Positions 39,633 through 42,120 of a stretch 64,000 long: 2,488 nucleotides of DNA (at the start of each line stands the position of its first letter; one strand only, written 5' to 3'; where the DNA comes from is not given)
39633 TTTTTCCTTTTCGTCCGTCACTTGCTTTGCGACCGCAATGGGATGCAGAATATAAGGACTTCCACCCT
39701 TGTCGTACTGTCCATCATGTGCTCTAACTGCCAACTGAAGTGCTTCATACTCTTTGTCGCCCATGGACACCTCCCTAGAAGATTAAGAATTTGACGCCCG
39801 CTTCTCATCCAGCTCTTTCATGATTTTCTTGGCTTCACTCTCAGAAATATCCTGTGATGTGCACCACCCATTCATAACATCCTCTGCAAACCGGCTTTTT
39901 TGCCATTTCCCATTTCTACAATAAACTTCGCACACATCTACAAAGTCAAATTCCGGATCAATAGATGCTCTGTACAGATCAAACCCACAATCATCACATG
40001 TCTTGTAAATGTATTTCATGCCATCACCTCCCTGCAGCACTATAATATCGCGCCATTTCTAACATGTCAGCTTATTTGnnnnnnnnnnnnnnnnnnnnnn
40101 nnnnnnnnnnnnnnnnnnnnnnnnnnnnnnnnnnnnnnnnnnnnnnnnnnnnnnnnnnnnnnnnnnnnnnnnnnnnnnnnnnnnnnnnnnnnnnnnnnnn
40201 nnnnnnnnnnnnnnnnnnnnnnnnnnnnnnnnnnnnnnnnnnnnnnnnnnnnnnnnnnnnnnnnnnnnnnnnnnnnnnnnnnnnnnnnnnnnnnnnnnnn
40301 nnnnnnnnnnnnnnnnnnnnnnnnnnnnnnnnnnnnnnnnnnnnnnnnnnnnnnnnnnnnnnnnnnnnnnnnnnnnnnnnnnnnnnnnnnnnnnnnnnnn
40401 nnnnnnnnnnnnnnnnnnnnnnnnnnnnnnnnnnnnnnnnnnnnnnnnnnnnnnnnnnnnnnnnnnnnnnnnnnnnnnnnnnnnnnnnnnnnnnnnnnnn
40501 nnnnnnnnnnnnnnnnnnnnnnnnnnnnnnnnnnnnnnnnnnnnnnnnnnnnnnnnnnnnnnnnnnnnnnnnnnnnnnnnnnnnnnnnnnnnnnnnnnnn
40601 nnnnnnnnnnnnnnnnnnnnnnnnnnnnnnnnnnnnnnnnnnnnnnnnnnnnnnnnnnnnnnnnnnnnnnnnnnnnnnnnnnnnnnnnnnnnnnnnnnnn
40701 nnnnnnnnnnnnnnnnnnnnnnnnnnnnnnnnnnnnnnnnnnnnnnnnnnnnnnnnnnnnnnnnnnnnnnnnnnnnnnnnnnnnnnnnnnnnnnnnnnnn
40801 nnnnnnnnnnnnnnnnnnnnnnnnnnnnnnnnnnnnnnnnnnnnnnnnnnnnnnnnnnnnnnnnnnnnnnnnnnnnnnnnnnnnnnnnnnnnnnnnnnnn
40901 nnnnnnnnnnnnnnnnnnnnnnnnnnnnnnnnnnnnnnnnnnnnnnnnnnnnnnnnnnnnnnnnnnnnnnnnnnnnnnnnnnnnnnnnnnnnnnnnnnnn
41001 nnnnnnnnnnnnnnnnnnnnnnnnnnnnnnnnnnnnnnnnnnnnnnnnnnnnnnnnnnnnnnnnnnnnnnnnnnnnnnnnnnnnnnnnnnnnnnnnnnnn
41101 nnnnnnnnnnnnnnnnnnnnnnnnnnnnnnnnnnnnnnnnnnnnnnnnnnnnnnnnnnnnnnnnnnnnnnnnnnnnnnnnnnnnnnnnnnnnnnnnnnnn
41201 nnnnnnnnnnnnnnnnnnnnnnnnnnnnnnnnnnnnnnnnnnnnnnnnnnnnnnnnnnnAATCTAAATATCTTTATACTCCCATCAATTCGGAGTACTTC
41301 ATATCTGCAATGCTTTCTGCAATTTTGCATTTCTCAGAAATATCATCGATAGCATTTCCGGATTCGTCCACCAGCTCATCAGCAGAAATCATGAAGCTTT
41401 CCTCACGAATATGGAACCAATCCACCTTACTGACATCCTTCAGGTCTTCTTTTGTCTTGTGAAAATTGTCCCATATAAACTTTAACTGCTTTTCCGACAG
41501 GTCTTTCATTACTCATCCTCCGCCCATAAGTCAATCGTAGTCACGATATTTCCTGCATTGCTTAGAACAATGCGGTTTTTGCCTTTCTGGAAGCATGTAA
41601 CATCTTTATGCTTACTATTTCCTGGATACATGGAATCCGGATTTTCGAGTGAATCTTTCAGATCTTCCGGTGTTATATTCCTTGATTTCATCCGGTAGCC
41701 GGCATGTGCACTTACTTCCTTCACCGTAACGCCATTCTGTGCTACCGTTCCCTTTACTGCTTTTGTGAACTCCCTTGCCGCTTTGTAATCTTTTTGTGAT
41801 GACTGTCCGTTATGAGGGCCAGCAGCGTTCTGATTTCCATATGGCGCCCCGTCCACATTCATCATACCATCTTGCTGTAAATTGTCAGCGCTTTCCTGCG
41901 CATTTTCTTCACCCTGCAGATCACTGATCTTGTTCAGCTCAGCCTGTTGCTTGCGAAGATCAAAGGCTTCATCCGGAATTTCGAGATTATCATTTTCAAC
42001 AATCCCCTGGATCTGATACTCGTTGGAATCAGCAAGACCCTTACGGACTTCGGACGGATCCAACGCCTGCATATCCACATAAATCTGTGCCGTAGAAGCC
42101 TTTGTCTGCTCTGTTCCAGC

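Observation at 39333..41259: Alarmone-metabolism trio (Nudix hydrolase, RelA/SpoT-like synthetase, HD small alarmone hydrolase) inserted between the portal and MuF genes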

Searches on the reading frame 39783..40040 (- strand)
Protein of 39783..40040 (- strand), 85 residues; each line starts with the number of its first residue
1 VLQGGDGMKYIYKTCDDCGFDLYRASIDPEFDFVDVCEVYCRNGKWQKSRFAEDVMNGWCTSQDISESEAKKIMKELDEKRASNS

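Call 3: search_protein_families(library=pfam, proteins=[window:39783-40040:-], max_evalue=0.01)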
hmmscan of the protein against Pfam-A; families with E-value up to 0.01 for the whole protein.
window:39783-40040:- (85 aa): 0 families

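Call 4: search_protein_families(library=phrogs, proteins=[window:39783-40040:-], max_evalue=0.001)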
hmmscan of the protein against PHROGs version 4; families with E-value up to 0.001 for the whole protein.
window:39783-40040:- (85 aa): 0 families

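Call 18: search_solved_structures(query=window:39783-40040:-, max_evalue=10, show_alignments=2)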
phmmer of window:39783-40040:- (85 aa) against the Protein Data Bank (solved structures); distinct sequences matched with E-value up to 10: 5.
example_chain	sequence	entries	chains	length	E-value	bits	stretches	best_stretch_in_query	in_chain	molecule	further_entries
8uxz_D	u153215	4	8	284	0.33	14.4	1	11-81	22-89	Acetyl-coenzyme A carboxylase carboxyl transferase subunit beta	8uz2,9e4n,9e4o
2f9y_B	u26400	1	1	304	0.38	14.2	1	11-81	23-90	Acetyl-coenzyme A carboxylase carboxyl transferase subunit beta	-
6zvk_L2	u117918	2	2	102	0.65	13.4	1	37-71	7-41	Ribosomal protein L10 (Predicted)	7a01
8esq_M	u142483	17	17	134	1.3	12.5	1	42-79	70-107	60S ribosomal protein L14 | Large ribosomal subunit protein eL14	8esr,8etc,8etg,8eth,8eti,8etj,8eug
5zx1_A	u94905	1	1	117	1.3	12.5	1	19-70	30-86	ENT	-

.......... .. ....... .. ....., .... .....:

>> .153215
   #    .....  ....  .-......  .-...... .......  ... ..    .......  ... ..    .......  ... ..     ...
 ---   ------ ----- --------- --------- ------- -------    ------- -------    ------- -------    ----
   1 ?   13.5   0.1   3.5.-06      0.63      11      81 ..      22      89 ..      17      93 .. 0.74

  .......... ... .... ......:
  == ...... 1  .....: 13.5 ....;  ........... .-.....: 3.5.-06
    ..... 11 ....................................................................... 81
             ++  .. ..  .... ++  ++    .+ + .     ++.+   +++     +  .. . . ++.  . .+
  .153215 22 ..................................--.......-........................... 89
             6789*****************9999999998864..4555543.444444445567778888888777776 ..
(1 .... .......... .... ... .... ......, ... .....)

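Call 39: find_homologous_proteins(query=window:39783-40019:-, max_evalue=0.01)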
Query window:39783-40019:- (78 aa): 3 proteins with E <= 0.01 among 3 candidates.
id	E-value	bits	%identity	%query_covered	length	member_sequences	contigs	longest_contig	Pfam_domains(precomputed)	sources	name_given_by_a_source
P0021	1.0e-38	148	82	100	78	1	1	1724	-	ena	-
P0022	3.1e-38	147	81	100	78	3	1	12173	-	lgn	-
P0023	4.4e-26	108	65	96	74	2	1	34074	-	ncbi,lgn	-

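Call 62: predict_structure(alignment_id=A3)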
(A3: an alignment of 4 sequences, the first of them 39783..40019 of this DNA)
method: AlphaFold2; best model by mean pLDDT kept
length: 78 residues; sequences in the alignment: 4
mean_pLDDT: 72.1   pTM: 0.60
mean pLDDT of the five models: 72.1, 68.9, 56.9, 42.2, 40.6
residues with pLDDT >= 90: 0; 70-90: 45; 50-70: 32; < 50: 1
segments of 3 or more residues with pLDDT < 50: none
pLDDT, mean of each block of 10 residues (from residue 1): 65 71 66 80 70 70 84 69
secondary structure, 60 per line:
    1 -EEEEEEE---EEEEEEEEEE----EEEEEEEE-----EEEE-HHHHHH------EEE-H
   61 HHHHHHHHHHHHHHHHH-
elements in order: E2-8 E12-21 E26-33 E39-42 H44-49 E56-58 H60-77

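Call 64: search_protein_families(library=ncbifam, proteins=[window:39783-40019:-], max_evalue=0.01)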
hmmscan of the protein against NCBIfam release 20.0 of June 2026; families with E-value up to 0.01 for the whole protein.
window:39783-40019:- (78 aa): 0 families

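Call 66: fold_search(model_id=the predicted structure, library=pdb)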
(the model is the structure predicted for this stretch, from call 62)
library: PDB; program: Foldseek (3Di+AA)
matches with E <= 10: 190; with E <= 0.001: 0
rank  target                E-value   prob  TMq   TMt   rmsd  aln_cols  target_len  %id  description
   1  9esh_G                1.1e+00  0.09  0.21  0.17  10.9        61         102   13  Structure of a B-state intermediate committed to discard (Bd-I state) (released 2024-12-25)
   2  3brw_B                1.5e+00  0.18  0.38  0.13   6.7        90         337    7  Structure of the Rap-RapGAP complex (released 2008-03-11)
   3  8qkh_S                1.5e+00  0.15  0.26  0.16   4.3        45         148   20  Neck of phage 812 virion (C6) (released 2024-09-25)
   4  8ow1_OO               1.8e+00  0.06  0.19  0.07  14.5        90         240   13  Cryo-EM structure of the yeast Inner kinetochore bound to a CENP-A nucleosome. (released 2023-08-09)
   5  7lky_B                2.3e+00  0.16  0.32  0.40   4.7        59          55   10  Crystal Structure of PHF1 Tudor domain in complex with a peptidomimetic ligand UNC6641 (released 2021-12-15)
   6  7lky_A                2.3e+00  0.16  0.32  0.40   4.9        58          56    9  Crystal Structure of PHF1 Tudor domain in complex with a peptidomimetic ligand UNC6641 (released 2021-12-15)
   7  5mu3_D                2.4e+00  0.06  0.24  0.14  13.1        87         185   11  Crystal structure of Ctf19-Mcm21 kinetochore assembly bound with Ctf19-Mcm21 binding motif of central kinetochore subu (released 2017-11-01)
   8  7vln_B                2.6e+00  0.10  0.26  0.18   7.3        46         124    9  NSD2-PWWP1 domain bound with an imidazol-5-yl benzonitrile compound (released 2022-07-06)
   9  8ro2_a                2.7e+00  0.08  0.25  0.24   8.9        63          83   13  Integrative Structure of the human intron lariat Spliceosome (ILS'') (released 2024-09-18)
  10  5kis_B                3.0e+00  0.15  0.31  0.04   8.8        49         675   16  YenB/RHS2 complex (released 2017-08-09)
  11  1n5z_B                3.0e+00  0.09  0.31  0.33   6.8        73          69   12  Complex structure of Pex13p SH3 domain with a peptide of Pex14p (released 2002-12-11)
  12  1lnx_B                3.0e+00  0.08  0.24  0.25   8.2        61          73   11  Crystal structure of the P.aerophilum SmAP1 heptamer in a new crystal form (C2221) (released 2003-03-25)
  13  1lnx_A                3.0e+00  0.08  0.24  0.24   8.2        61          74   11  Crystal structure of the P.aerophilum SmAP1 heptamer in a new crystal form (C2221) (released 2003-03-25)
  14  4f7u_D                3.0e+00  0.06  0.20  0.19   8.5        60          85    8  The 6S snRNP assembly intermediate (released 2013-01-30)
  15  1d3b_A                3.2e+00  0.07  0.24  0.25   8.5        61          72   11  CRYSTAL STRUCTURE OF THE D3B SUBCOMPLEX OF THE HUMAN CORE SNRNP DOMAIN AT 2.0A RESOLUTION (released 1999-12-22)
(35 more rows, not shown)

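Call 90: search_protein_families(library=padloc, proteins=[window:39783-40019:-], max_evalue=0.01)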
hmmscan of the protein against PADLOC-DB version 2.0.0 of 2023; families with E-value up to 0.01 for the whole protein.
window:39783-40019:- (78 aa): 0 families

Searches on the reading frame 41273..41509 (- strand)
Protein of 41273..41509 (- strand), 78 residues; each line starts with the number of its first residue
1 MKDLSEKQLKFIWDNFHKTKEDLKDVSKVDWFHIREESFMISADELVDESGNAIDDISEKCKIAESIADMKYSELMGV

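Call 3: search_protein_families(library=pfam, proteins=[window:41273-41509:-], max_evalue=0.01)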
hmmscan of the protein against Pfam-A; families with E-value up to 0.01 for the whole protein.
window:41273-41509:- (78 aa): 0 families

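Call 4: search_protein_families(library=phrogs, proteins=[window:41273-41509:-], max_evalue=0.001)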
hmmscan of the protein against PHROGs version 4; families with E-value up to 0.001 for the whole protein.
window:41273-41509:- (78 aa): 0 families

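Call 64: search_protein_families(library=ncbifam, proteins=[window:41273-41509:-], max_evalue=0.01)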
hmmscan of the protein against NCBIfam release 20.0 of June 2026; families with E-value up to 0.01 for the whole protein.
window:41273-41509:- (78 aa): 0 families

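Call 90: search_protein_families(library=padloc, proteins=[window:41273-41509:-], max_evalue=0.01)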
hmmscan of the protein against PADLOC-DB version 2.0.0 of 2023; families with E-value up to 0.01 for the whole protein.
window:41273-41509:- (78 aa): 0 families

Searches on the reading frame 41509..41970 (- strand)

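Call 87: search_protein_families(library=pfam, proteins=[window:41509-41970:-], max_evalue=0.01)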
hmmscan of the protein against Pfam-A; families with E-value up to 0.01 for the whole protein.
window:41509-41970:- (153 aa): 1 family
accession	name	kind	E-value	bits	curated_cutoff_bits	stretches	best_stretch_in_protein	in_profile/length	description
PF14076.12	DUF4258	-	0.0011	19.7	25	1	87-125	2-42/71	Domain of unknown function (DUF4258)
